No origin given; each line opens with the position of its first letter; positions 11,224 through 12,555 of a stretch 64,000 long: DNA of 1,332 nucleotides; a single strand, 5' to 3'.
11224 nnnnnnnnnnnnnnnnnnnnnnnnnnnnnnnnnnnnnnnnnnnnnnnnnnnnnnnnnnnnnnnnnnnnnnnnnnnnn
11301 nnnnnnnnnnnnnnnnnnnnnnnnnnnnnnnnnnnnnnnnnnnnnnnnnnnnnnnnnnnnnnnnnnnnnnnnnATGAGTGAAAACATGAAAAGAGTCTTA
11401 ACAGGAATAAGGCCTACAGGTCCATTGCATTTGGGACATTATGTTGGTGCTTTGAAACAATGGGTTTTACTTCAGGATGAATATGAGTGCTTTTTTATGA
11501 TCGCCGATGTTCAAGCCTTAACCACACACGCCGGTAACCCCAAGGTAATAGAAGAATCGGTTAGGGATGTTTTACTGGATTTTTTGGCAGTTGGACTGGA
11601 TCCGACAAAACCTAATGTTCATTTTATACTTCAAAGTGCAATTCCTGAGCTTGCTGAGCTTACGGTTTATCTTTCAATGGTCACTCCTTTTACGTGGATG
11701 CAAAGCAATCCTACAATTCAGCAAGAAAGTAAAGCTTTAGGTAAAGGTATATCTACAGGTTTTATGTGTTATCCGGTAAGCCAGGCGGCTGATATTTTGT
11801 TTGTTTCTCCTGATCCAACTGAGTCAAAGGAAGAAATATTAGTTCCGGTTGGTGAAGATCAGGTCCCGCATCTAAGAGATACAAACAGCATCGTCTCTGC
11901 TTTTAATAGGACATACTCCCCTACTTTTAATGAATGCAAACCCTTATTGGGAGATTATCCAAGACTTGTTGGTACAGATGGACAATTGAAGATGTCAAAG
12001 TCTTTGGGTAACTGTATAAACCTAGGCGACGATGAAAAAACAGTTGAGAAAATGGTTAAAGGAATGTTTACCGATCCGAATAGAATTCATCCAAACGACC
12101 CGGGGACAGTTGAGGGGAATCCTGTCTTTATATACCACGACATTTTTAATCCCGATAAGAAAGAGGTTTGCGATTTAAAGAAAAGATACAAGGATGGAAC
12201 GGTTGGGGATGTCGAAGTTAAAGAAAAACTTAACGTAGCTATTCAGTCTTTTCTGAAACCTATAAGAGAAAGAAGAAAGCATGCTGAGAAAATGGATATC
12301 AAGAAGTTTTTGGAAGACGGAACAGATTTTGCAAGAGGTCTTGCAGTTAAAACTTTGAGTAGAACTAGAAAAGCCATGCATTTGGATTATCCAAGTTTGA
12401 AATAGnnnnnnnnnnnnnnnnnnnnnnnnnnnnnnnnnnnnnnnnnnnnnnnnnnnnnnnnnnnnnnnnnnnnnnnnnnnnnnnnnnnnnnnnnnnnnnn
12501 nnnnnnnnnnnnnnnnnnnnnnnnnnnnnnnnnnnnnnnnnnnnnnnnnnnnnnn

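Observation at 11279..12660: Ochre-suppressor-type tRNA (anticodon UUA) immediately after tRNA-Trp and trpS; the only tRNA lacking an encoded CCA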

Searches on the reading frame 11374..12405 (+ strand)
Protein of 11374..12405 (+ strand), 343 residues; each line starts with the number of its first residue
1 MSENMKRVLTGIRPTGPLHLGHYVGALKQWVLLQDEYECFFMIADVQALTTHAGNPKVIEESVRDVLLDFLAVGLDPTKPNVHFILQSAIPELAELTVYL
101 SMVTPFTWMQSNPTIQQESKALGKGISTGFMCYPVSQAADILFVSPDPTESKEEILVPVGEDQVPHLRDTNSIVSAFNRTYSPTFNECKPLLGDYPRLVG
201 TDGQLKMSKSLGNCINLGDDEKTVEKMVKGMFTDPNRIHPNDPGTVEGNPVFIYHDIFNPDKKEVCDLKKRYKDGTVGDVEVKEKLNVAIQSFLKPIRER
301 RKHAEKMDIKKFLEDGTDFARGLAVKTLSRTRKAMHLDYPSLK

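Call 6: search_protein_families(library=ncbifam, proteins=[window:11374-12405:+])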
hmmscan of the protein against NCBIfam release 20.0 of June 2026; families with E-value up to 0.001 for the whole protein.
window:11374-12405:+ (343 aa): 11 families
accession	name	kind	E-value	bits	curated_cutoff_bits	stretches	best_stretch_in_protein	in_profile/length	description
NF008922.0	PRK12283.1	equivalog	4.2e-81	272.9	572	2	5-182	3-172/400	tryptophan--tRNA ligase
TIGR00233.1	trpS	equivalog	1.1e-78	264.9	176.75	1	5-336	2-327/328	tryptophan--tRNA ligase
NF009207.0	PRK12556.1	equivalog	7e-50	169.7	479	1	5-336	3-330/332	tryptophan--tRNA ligase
NF008923.0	PRK12284.1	equivalog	1.5e-40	139.3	597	1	6-337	3-331/431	tryptophan--tRNA ligase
NF008925.0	PRK12285.1-2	equivalog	1.1e-27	96.9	451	1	7-313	64-361/365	tryptophan--tRNA ligase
NF008927.0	PRK12285.1-4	equivalog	2.4e-27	96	478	1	7-312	75-369/385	tryptophan--tRNA ligase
NF008926.0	PRK12285.1-3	equivalog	7.9e-17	61.2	320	1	7-176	67-227/429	tryptophan--tRNA ligase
NF008924.0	PRK12285.1-1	equivalog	1.6e-16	60.6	644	1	9-316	77-369/381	tryptophan--tRNA ligase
NF006330.0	PRK08560.1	equivalog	8.6e-16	57.9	220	2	4-143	31-169/342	tyrosine--tRNA ligase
NF008928.0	PRK12285.1-5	equivalog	7.1e-13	47.9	891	1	6-172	93-247/530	tryptophan--tRNA ligase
TIGR00234.1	tyrS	equivalog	5e-07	29.2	113.8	1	5-220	35-245/406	tyrosine--tRNA ligase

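Call 8: find_related_loci(query=window:11374-12405:+, collection=genome_contigs, flank=4000)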
Query window:11374-12405:+ (343 aa) in genome_contigs; peptide patterns used: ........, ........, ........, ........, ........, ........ (x = any residue, [..] = any of these).
480 stretches matched a pattern; 409 encode a relative of the query (tblastn E <= 1e-3); the best 80 are kept; 80 distinct loci.
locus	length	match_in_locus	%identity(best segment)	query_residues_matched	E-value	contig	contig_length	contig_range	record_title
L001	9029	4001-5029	97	1-343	0e+0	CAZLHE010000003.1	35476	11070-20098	MAG TPA_asm: uncultured Candidatus Saccharibacteria bacterium isolate binchicken_co220_46 genome assembly, contig: NODE_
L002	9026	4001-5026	78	1-342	0e+0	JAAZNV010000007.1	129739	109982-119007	MAG: candidate division WWE3 bacterium isolate AS27yjCOA_202 79146_AS27, whole genome shotgun sequence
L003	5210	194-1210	77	4-342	0e+0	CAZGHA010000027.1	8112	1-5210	MAG TPA_asm: uncultured Candidatus Saccharibacteria bacterium isolate binchicken_co39_211 genome assembly, contig: NODE_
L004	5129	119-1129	76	6-342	0e+0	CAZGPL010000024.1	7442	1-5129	MAG TPA_asm: uncultured Candidatus Saccharibacteria bacterium isolate SRP239243_co1_4 genome assembly, contig: NODE_1801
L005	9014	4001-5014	78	5-342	9e-179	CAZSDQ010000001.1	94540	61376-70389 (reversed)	MAG TPA_asm: uncultured Candidatus Saccharibacteria bacterium isolate binchicken_co117_468 genome assembly, contig: NODE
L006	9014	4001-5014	78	5-342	1e-178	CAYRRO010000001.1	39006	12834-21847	MAG TPA_asm: uncultured Candidatus Saccharibacteria bacterium isolate SRP294416_co1_175 genome assembly, contig: NODE_16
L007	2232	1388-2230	80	5-285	2e-164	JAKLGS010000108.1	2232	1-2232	MAG: Patescibacteria group bacterium isolate RA.bin45 RA.bin45_108, whole genome shotgun sequence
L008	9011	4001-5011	67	2-337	4e-153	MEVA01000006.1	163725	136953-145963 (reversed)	MAG: candidate division WWE3 bacterium RIFCSPHIGHO2_01_FULL_42_13 rifcsphigho2_01_scaffold_188, whole genome shotgun seq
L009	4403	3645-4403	80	2-254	5e-142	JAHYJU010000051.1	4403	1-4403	MAG: Patescibacteria group bacterium isolate KA30 NODE_7373_length_4403_cov_5.666978, whole genome shotgun sequence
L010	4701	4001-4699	79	1-233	8e-124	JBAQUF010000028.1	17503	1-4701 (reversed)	MAG: Patescibacteria group bacterium isolate MFD12006_ilm_asm_bin4 k127_52180, whole genome shotgun sequence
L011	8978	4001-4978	54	6-337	2e-109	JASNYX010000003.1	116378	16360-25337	MAG: Patescibacteria group bacterium isolate PATE-7 HKU-EGSB-PATE-7_3, whole genome shotgun sequence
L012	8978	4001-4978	53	7-339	4e-107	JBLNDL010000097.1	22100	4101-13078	MAG: Sphingomonadaceae bacterium isolate MAG100 PRJNA950955_bin1_renamed_96, whole genome shotgun sequence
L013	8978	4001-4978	52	7-339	3e-106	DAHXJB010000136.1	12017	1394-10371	MAG TPA_asm: Chloroflexota bacterium isolate clean1545 k141_1365026, whole genome shotgun sequence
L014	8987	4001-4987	51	5-339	1e-105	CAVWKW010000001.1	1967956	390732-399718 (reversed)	MAG: uncultured delta proteobacterium isolate MFD04434.bin.1.117 genome assembly, contig: contig_3121, whole genome shot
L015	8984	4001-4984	52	4-337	6e-105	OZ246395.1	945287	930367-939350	MAG: uncultured Candidatus Saccharibacteria bacterium isolate SRP292972_co1_112 genome assembly, chromosome: 1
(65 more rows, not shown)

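Call 25: find_encoding_contigs(protein=window:11374-12405:+, flank=6000, max_places=10)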
Protein window:11374-12405:+ (343 aa): 2 contigs read that carry it; 1 place shown.
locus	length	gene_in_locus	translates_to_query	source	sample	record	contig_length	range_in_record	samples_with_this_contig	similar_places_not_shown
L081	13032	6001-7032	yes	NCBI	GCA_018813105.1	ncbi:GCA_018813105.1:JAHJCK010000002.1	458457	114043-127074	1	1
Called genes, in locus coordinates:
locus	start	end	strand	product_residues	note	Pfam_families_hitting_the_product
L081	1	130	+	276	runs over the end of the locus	PF00480:ROK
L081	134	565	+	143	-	PF05014:Nuc_deoxyrib_tr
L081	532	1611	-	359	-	-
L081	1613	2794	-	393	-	PF00232:Glyco_hydro_1, PF00150:Cellulase (weak), PF02449:Glyco_hydro_42 (weak), PF00232:Glyco_hydro_1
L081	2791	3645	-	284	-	PF01116:F_bP_aldolase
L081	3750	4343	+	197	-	PF04307:YdjM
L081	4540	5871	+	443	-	PF01546:Peptidase_M20, PF07687:M20_dimer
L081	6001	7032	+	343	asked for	PF00579:tRNA-synt_1b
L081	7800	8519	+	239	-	-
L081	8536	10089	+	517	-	-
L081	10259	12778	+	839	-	PF00690:Cation_ATPase_N, PF00122:E1-E2_ATPase, PF00702:Hydrolase, PF13246:Cation_ATPase, PF00689:Cation_ATPase_C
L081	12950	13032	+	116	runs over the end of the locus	-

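Call 55: find_homologous_proteins(query=window:11374-12405:+, max_evalue=1e-100)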
Query window:11374-12405:+ (343 aa): 486 proteins with E <= 1e-100 among 8000 candidates; the best 120 are listed.
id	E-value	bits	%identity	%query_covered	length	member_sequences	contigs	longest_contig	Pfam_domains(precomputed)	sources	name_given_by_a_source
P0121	2.1e-229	778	99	100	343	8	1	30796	PF00579.32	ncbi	ncbi:MAG: tryptophan--tRNA ligase [Patescibacteria group bacterium]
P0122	6.2e-207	704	89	100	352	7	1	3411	PF00579.32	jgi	-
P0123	3.8e-199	679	86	100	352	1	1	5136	PF00579.32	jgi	jgi:tryptophanyl-tRNA synthetase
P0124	1.0e-185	635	81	100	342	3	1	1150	PF00579.32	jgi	-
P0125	5.0e-184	629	80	100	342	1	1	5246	PF00579.32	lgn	-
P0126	1.7e-183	627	80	100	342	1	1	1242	PF00579.32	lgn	-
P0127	2.6e-182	623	80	99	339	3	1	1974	PF00579.32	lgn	-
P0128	9.7e-182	622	80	100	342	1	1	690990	PF00579.32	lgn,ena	-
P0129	4.1e-181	620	80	100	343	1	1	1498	PF00579.32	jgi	jgi:tryptophanyl-tRNA synthetase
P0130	1.1e-180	618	80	98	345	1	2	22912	PF00579.32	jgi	-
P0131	1.8e-177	608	78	100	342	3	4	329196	PF00579.32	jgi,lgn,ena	-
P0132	4.0e-177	606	79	98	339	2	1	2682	PF00579.32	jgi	jgi:tryptophanyl-tRNA synthetase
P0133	2.9e-175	600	78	99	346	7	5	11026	PF00579.32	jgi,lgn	jgi:tryptophanyl-tRNA synthetase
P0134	3.6e-174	597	76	98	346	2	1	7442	PF00579.32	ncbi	-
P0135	4.1e-172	590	77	99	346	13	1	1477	PF00579.32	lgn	-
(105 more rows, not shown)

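Call 56: list_cluster_members(proteins=[P0121, P0122, P0123])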
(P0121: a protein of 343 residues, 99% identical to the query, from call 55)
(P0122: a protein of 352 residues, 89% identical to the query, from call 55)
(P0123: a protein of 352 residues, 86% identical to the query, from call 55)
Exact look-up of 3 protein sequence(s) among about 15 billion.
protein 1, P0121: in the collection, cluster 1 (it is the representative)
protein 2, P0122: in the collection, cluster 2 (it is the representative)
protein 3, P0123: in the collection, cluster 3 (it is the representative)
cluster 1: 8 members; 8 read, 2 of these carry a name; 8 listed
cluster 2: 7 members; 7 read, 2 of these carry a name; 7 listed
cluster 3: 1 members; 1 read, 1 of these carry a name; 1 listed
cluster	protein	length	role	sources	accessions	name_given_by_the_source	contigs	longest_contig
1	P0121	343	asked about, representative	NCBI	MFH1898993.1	MAG: tryptophan--tRNA ligase [Patescibacteria group bacterium]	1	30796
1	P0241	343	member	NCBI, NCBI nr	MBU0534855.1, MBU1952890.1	tryptophan--tRNA ligase [Patescibacteria group bacterium]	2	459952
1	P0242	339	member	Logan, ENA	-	-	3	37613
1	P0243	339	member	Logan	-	-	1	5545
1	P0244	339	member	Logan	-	-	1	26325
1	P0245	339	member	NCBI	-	-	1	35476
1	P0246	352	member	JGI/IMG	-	-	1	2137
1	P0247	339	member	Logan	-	-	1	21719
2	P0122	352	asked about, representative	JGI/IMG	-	-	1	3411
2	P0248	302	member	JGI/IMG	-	tryptophanyl-tRNA synthetase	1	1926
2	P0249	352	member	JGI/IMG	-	tryptophanyl-tRNA synthetase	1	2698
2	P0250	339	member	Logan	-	-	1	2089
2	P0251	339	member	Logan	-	-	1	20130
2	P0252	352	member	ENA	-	-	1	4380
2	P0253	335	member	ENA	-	-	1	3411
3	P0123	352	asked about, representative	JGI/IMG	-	tryptophanyl-tRNA synthetase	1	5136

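Call 57: find_encoding_contigs(protein=P0121, flank=3500, max_places=4)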
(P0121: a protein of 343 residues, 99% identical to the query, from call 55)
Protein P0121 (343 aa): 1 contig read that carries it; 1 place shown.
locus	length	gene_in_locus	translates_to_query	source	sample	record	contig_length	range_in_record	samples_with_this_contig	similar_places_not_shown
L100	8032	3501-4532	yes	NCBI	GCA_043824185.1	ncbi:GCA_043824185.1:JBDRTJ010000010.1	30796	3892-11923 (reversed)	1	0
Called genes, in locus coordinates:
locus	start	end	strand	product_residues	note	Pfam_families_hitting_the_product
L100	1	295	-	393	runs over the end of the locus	PF00232:Glyco_hydro_1, PF00150:Cellulase (weak), PF02449:Glyco_hydro_42 (weak), PF00232:Glyco_hydro_1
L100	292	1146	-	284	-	PF01116:F_bP_aldolase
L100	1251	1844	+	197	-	PF04307:YdjM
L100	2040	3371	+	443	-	PF01546:Peptidase_M20, PF07687:M20_dimer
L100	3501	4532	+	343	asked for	PF00579:tRNA-synt_1b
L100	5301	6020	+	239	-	-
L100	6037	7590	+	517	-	-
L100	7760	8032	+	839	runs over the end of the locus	PF00690:Cation_ATPase_N, PF00122:E1-E2_ATPase, PF00702:Hydrolase, PF13246:Cation_ATPase, PF00689:Cation_ATPase_C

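Call 58: find_encoding_contigs(protein=P0242, flank=3500, max_places=4)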
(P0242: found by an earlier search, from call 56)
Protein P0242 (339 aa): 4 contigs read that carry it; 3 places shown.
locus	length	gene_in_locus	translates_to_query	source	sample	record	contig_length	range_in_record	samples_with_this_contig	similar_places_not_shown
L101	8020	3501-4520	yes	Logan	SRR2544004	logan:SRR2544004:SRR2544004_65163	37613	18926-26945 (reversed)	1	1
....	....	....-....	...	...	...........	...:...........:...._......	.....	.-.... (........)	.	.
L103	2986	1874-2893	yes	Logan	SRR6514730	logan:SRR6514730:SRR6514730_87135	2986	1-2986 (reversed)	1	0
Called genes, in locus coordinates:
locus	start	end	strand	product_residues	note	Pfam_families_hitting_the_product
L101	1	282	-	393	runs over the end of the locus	PF00232:Glyco_hydro_1, PF00150:Cellulase (weak), PF02449:Glyco_hydro_42 (weak), PF00232:Glyco_hydro_1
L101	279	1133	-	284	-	PF01116:F_bP_aldolase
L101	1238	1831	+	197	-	PF04307:YdjM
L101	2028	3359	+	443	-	PF01546:Peptidase_M20, PF07687:M20_dimer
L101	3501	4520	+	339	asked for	PF00579:tRNA-synt_1b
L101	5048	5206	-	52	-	-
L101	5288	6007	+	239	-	-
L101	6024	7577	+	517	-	-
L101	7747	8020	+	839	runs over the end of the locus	PF00690:Cation_ATPase_N, PF00122:E1-E2_ATPase, PF00702:Hydrolase, PF13246:Cation_ATPase, PF00689:Cation_ATPase_C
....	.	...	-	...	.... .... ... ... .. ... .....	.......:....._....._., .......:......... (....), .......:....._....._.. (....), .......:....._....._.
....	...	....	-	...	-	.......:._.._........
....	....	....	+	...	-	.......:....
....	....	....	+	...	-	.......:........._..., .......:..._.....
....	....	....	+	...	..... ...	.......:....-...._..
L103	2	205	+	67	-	?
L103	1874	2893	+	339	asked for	PF00579:tRNA-synt_1b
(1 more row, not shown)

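Call 59: find_encoding_contigs(protein=P0122, flank=3500, max_places=4)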
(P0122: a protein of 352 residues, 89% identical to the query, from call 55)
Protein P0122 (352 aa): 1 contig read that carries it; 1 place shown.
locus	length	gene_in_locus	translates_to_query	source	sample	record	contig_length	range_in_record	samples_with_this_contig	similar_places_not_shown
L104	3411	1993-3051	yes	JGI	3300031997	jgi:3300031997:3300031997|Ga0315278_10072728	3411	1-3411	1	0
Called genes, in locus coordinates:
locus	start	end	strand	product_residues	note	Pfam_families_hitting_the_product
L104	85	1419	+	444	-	PF01546:Peptidase_M20, PF07687:M20_dimer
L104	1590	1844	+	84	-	-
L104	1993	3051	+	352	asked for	PF00579:tRNA-synt_1b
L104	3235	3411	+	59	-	?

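Call 62: find_encoding_contigs(protein=P0123, flank=3500, max_places=4)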
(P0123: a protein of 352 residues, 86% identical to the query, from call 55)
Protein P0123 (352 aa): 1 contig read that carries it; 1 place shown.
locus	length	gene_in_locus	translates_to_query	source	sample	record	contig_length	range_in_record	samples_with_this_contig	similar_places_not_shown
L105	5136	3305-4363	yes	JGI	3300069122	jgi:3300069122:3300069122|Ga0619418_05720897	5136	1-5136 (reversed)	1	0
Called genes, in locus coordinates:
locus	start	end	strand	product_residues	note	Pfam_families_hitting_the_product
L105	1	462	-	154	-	?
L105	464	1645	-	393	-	PF00232:Glyco_hydro_1, PF00150:Cellulase, PF02449:Glyco_hydro_42 (weak), PF00232:Glyco_hydro_1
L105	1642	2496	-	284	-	PF01116:F_bP_aldolase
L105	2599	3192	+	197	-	PF04307:YdjM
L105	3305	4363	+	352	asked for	PF00579:tRNA-synt_1b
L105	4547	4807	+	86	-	-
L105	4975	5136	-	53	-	?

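Call 63: find_encoding_contigs(protein=P0252, flank=3500, max_places=4)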
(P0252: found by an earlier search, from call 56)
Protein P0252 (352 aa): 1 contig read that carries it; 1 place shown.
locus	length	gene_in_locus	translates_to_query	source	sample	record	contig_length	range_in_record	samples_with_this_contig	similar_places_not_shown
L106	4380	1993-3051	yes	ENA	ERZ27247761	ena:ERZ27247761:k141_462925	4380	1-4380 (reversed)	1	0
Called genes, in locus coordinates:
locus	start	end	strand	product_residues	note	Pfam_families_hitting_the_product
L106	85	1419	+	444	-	PF01546:Peptidase_M20, PF07687:M20_dimer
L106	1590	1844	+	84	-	-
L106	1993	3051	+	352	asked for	PF00579:tRNA-synt_1b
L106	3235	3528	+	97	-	-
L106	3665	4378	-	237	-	?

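Call 64: find_encoding_contigs(protein=P0247, flank=3500, max_places=4)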
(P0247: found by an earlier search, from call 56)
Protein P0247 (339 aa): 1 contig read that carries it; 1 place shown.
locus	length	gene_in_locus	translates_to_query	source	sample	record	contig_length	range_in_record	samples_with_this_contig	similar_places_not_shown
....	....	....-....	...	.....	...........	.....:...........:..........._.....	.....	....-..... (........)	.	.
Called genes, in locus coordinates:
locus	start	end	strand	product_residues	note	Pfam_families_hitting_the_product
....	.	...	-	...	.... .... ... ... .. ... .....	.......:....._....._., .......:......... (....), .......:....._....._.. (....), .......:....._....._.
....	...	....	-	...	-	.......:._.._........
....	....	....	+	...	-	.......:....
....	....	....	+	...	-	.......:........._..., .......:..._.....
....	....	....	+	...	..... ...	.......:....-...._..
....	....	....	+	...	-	-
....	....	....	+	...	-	-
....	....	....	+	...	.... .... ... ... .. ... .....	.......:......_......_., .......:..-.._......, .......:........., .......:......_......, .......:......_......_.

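Call 80: search_protein_families(library=pfam, max_evalue=0.01, proteins=[L106:3235-3528:+, L105:4547-4807:+])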
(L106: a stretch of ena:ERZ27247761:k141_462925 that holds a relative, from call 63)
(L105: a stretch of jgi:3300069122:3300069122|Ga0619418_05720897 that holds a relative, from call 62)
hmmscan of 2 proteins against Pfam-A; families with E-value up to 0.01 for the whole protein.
L106:3235-3528:+ (97 aa): 0 families

L105:4547-4807:+ (86 aa): 0 families

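Call 83: find_homologous_proteins(query=L106:3235-3528:+, max_evalue=0.001)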
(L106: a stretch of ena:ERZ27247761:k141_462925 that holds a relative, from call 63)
Query L106:3235-3528:+ (97 aa): 2 proteins with E <= 0.001 among 2 candidates.
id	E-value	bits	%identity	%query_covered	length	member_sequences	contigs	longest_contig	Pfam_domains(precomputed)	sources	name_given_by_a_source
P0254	1.4e-57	209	100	100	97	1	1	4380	-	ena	-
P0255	5.3e-36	140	79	88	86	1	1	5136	-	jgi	jgi:hypothetical protein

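Call 84: find_encoding_contigs(protein=P0243, flank=3000, max_places=4)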
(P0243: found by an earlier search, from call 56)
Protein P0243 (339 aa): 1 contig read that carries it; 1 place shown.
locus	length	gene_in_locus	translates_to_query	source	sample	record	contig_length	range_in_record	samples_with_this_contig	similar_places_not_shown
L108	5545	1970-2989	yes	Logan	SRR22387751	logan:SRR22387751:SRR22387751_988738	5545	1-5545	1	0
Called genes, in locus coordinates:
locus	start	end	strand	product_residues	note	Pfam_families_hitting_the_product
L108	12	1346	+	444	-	PF01546:Peptidase_M20, PF07687:M20_dimer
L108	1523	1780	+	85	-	-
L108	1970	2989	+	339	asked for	PF00579:tRNA-synt_1b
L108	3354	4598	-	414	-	PF00817:IMS, PF11799:IMS_C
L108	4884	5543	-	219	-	?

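Call 85: find_encoding_contigs(protein=P0249, flank=3000, max_places=4)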
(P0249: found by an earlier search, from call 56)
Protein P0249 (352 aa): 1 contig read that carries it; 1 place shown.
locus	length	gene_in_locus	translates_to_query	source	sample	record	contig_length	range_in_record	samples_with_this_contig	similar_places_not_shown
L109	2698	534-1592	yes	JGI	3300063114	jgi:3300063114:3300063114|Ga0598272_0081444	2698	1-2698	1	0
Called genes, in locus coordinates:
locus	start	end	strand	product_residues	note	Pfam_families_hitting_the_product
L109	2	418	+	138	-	?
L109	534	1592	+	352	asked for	PF00579:tRNA-synt_1b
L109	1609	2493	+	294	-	-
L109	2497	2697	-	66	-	?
